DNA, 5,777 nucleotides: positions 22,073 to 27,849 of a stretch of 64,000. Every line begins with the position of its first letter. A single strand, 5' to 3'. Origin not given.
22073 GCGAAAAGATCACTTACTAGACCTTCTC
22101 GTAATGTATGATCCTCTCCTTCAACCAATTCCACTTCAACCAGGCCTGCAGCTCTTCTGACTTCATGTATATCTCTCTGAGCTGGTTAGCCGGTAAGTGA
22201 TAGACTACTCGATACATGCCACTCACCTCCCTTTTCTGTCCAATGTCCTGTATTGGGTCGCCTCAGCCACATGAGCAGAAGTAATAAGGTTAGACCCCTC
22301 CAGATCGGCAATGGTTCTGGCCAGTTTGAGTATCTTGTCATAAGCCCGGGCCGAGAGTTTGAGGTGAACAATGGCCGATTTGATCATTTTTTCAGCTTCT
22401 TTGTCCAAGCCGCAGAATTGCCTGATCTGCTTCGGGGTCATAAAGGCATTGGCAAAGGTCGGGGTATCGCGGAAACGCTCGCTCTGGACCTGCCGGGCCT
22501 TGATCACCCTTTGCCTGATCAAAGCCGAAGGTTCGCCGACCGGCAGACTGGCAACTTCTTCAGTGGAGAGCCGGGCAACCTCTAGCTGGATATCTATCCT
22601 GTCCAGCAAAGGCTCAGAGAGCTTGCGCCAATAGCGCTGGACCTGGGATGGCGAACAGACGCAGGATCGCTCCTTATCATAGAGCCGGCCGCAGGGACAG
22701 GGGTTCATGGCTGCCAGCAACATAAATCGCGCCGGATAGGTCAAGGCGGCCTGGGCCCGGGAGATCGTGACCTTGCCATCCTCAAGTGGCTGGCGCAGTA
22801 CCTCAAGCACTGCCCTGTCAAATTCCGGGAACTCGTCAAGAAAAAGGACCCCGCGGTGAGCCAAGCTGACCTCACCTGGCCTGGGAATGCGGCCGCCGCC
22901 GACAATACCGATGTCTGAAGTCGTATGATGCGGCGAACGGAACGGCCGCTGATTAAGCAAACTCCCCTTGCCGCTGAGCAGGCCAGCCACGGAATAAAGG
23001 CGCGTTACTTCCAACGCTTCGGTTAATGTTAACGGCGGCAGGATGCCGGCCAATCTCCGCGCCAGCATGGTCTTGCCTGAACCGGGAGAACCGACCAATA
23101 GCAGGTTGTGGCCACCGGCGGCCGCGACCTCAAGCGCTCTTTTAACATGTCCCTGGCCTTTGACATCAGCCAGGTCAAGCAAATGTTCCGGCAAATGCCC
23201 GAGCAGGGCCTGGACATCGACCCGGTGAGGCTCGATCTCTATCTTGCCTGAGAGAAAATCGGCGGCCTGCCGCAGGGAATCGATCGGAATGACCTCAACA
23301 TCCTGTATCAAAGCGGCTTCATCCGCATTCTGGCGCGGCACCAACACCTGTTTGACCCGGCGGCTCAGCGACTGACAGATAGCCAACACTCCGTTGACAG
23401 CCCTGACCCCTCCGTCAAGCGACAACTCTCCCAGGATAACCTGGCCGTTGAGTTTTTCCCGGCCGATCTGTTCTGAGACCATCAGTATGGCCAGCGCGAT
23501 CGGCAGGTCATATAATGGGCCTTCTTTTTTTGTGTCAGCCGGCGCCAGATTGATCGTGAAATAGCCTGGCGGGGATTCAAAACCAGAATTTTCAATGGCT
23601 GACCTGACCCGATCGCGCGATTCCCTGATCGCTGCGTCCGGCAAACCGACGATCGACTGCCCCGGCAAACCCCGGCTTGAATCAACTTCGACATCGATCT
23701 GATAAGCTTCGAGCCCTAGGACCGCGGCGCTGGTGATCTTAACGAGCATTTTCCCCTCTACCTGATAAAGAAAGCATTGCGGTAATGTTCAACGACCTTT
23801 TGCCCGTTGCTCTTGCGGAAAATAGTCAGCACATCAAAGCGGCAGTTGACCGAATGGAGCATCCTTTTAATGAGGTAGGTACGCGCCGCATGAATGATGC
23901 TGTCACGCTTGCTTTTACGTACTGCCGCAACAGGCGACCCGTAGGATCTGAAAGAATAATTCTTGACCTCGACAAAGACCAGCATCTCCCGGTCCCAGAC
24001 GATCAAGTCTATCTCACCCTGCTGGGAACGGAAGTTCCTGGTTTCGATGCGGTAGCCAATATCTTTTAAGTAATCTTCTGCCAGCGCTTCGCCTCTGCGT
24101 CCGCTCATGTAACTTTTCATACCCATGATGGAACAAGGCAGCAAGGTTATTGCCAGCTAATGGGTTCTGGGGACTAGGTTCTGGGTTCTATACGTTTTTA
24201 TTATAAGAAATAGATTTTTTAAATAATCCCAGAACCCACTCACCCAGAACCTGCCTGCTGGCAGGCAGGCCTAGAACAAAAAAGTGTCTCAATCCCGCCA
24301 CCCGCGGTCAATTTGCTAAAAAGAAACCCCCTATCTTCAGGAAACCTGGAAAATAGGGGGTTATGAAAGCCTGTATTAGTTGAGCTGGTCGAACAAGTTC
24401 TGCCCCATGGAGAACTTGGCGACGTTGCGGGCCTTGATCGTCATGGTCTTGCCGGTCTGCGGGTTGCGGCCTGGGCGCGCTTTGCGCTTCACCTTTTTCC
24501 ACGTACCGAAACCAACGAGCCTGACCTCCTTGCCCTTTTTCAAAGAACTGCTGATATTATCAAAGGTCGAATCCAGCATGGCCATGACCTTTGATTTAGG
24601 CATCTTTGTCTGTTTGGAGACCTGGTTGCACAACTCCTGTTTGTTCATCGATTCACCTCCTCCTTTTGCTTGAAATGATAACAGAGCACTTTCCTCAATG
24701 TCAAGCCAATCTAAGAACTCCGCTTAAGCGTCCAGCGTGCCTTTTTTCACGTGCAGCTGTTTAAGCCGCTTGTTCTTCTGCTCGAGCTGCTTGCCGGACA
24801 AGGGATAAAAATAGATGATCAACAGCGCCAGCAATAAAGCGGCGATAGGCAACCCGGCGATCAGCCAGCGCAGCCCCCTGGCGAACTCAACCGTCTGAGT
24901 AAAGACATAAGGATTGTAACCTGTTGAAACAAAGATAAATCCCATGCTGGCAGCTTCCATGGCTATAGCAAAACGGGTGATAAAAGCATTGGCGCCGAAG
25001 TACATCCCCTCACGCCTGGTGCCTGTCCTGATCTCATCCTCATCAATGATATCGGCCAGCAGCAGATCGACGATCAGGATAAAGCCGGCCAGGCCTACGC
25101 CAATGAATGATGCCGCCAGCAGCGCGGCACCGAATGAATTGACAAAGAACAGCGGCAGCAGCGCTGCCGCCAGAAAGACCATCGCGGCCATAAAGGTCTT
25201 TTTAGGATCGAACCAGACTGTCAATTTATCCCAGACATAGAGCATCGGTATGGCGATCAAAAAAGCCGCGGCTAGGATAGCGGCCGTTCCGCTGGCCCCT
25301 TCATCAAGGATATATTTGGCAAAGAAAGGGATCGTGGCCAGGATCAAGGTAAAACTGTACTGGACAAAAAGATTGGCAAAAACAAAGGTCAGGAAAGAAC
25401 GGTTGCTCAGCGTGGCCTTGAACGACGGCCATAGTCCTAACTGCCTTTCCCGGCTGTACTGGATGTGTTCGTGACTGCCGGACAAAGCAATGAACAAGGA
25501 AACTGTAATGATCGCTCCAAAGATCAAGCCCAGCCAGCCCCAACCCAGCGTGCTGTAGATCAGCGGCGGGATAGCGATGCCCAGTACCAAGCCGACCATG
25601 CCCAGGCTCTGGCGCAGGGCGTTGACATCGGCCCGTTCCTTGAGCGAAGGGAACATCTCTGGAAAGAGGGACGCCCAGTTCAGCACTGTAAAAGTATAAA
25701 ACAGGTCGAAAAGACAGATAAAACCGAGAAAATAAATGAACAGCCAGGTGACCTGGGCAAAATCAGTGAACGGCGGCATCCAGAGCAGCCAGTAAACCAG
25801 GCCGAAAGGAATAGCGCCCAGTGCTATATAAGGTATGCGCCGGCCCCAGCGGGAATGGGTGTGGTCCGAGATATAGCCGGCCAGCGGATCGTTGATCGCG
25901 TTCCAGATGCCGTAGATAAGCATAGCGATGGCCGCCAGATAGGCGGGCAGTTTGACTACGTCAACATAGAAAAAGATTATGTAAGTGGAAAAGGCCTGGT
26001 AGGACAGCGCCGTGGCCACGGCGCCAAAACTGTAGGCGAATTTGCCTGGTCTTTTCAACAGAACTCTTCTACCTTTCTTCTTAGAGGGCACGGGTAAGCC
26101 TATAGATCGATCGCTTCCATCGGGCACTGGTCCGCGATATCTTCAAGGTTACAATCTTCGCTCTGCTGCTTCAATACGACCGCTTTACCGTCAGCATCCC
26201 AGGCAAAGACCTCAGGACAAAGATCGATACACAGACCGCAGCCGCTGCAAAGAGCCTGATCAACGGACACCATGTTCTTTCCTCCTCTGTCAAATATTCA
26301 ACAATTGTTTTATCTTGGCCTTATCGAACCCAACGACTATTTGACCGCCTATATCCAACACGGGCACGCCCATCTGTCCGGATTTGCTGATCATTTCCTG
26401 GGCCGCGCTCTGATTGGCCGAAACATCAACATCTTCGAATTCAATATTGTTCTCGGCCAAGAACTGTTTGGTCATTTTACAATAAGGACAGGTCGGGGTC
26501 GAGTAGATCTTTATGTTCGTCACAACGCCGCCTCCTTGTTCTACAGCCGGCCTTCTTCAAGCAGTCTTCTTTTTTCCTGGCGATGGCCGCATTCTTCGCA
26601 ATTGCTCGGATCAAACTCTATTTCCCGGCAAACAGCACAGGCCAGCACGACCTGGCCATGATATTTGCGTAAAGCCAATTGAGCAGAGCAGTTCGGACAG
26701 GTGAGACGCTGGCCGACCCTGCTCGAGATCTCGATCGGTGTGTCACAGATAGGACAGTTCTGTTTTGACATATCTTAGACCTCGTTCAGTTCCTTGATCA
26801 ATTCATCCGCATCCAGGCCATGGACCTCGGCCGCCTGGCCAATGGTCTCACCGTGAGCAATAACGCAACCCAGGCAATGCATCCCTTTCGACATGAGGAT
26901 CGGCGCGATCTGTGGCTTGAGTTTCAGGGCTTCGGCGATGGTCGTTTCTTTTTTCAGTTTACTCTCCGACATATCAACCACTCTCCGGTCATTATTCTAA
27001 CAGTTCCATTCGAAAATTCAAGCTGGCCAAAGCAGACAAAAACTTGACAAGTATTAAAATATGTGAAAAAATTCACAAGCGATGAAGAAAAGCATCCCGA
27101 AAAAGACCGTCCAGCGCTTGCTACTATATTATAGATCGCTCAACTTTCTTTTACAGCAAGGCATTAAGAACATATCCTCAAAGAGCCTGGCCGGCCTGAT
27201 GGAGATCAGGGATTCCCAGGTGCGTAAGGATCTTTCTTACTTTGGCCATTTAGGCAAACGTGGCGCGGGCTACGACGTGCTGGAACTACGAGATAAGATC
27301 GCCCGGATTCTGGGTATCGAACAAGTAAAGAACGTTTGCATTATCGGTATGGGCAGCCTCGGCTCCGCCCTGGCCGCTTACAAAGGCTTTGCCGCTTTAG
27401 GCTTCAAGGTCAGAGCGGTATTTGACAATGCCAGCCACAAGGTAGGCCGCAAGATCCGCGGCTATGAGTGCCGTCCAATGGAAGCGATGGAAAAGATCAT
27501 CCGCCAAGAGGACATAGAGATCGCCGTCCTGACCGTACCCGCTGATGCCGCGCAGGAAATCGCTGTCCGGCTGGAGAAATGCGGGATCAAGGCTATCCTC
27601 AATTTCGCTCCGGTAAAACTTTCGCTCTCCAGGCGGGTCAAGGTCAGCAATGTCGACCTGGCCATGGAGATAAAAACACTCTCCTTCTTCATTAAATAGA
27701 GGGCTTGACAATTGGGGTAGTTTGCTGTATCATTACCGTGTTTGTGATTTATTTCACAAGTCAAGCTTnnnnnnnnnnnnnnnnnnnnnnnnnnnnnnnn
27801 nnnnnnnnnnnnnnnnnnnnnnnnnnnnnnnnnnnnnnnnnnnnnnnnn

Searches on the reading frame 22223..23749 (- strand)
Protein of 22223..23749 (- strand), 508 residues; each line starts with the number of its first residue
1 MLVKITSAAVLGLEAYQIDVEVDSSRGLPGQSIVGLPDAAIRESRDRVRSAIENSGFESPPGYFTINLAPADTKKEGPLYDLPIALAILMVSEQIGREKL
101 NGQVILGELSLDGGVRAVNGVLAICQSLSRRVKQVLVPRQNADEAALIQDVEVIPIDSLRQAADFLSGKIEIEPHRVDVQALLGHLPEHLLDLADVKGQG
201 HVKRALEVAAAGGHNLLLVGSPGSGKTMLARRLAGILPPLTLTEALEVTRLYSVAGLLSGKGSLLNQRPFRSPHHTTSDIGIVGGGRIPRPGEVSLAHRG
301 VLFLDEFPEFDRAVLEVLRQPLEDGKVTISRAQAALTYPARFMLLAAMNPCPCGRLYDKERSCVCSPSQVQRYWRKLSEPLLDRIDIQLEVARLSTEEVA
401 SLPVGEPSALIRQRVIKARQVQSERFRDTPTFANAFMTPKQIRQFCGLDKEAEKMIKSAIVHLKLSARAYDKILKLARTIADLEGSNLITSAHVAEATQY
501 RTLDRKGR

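Call 5: search_protein_families(library=pfam, proteins=[window:22223-23749:-], max_evalue=0.01)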
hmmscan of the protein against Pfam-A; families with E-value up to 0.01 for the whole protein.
window:22223-23749:- (508 aa): 17 families
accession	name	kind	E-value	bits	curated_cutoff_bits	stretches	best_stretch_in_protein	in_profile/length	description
PF01078.27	Mg_chelatase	-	1.9e-96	321.8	20.3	1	192-398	1-206/207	Magnesium chelatase, subunit ChlI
PF13541.12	ChlI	-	1.2e-40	138.6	27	1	20-141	1-121/121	Subunit ChlI of Mg-chelatase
PF13335.12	Mg_chelatase_C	-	1.4e-32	112.5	26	1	405-501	1-94/94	Magnesium chelatase, subunit ChlI C-terminal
PF00493.29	MCM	-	5e-11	42.6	23.3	1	291-389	114-202/224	MCM P-loop domain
PF07728.20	AAA_5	-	4.9e-10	40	22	1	215-352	1-125/139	AAA domain (dynein-related subfamily)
PF05496.18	RuvB_N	-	6.7e-05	23.1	27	0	295-330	81-116/159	Holliday junction DNA helicase RuvB P-loop domain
PF00158.32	Sigma54_activat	-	0.00015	21.9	20.2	0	289-328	84-123/168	Sigma-54 interaction domain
PF13191.12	AAA_16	-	0.00027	21.9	32.6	1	202-234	12-45/167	AAA ATPase domain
PF13401.12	AAA_22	-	0.00054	20.7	27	1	215-320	7-106/130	AAA domain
PF00004.35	AAA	-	0.001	20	21.2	1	216-237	1-22/131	ATPase family associated with various cellular activities (AAA)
PF13671.12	AAA_33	-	0.0019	18.9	27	1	216-252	2-38/143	AAA domain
PF07724.20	AAA_2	-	0.0065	17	27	0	215-330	5-107/166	AAA domain (Cdc48 subfamily)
PF20030.5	bpMoxR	-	0.0065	16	27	0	200-237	18-55/205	MoxR domain in the MoxR-vWA-beta-propeller ternary systems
PF20720.3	nSTAND3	-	0.007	16.5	27.2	0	214-234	18-38/155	Novel STAND NTPase 3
PF00005.33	ABC_tran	-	0.008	17.2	25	0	211-239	9-37/137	ABC transporter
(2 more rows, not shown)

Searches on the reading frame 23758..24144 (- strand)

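Call 5: search_protein_families(library=pfam, proteins=[window:23758-24144:-], max_evalue=0.01)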
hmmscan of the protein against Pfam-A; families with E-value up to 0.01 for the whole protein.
window:23758-24144:- (128 aa): 3 families
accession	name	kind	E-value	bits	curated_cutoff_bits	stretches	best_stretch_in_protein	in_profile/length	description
PF02021.23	UPF0102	-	8e-24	84.3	23.6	1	18-108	1-80/80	Uncharacterised protein family UPF0102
PF08378.17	NERD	-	7.1e-08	33.4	22.1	1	14-72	1-65/111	Nuclease-related domain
PF04471.18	Mrr_cat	-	6.5e-05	23.5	21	1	13-71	4-64/115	Restriction endonuclease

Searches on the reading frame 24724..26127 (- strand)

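Call 74: search_protein_families(library=pfam, proteins=[window:24724-26127:-], max_evalue=0.00001)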
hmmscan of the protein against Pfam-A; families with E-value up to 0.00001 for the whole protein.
window:24724-26127:- (467 aa): 2 families
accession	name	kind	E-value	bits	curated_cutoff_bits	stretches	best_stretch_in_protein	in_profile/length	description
PF13347.12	MFS_2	-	3.9e-71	240.3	27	1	32-444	2-426/427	MFS/sugar transport protein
PF07690.21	MFS_1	-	3.2e-20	72.8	33.4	1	34-387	3-342/347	Major Facilitator Superfamily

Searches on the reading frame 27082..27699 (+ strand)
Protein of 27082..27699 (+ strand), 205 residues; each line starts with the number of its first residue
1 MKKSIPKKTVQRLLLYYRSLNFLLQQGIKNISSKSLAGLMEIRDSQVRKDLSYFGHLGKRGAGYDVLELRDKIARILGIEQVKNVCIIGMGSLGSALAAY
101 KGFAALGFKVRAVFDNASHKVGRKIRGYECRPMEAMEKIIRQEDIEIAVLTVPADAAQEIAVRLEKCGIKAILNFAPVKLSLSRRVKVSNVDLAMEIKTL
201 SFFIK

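Call 74: search_protein_families(library=pfam, proteins=[window:27082-27699:+], max_evalue=0.00001)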
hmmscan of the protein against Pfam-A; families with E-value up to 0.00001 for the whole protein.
window:27082-27699:+ (205 aa): 2 families
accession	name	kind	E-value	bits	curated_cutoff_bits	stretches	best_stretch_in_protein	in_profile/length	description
PF02629.25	CoA_binding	-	4.6e-20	72.6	22.3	1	83-178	4-97/97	CoA binding domain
PF06971.19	Put_DNA-bind_N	-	1.6e-17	63.8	27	1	5-52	2-49/49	Putative DNA-binding protein N-terminus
